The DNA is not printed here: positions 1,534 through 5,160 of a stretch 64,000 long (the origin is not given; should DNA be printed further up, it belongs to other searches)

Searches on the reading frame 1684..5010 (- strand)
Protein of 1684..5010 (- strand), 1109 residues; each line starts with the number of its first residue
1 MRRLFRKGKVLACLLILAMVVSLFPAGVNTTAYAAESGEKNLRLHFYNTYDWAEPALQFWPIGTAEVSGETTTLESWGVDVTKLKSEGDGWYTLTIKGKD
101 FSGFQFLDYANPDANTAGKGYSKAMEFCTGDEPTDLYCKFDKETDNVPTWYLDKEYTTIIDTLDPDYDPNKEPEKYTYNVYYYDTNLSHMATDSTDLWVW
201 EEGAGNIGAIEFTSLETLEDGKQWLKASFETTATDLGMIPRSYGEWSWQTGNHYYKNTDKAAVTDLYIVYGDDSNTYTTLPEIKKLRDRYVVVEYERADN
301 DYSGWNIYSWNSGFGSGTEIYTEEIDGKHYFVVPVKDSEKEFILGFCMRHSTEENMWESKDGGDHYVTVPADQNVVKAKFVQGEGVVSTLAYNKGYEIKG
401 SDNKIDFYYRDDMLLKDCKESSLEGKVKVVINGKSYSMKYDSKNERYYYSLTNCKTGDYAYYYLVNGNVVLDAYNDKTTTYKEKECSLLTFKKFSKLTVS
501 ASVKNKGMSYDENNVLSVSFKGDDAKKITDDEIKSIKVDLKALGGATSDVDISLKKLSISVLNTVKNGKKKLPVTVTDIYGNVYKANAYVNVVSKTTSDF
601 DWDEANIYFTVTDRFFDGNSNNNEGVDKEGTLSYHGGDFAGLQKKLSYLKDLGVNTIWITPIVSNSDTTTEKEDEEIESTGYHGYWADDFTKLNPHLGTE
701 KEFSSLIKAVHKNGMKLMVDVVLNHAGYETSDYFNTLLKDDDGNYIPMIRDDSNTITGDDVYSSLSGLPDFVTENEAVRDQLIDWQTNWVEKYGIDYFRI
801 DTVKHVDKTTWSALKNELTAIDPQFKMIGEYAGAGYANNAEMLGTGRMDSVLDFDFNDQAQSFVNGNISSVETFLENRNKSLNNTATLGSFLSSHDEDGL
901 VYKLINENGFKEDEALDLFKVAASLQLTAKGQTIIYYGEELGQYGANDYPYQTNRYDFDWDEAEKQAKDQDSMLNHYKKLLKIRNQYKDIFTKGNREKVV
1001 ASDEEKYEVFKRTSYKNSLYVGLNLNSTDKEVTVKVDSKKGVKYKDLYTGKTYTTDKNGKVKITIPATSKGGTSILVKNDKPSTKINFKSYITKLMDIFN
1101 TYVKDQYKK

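Call 73: search_protein_families(library=pfam, proteins=[window:1684-5010:-], max_evalue=0.0001)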
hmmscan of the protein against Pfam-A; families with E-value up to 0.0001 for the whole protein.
window:1684-5010:- (1109 aa): 2 families
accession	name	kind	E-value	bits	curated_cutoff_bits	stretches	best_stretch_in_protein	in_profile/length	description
PF00128.31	Alpha-amylase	-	1.3e-50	173.4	22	1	611-946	3-359/446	Alpha amylase, catalytic domain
PF03714.20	PUD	-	3.5e-08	34.6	25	1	290-387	1-95/97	Bacterial pullanase-associated domain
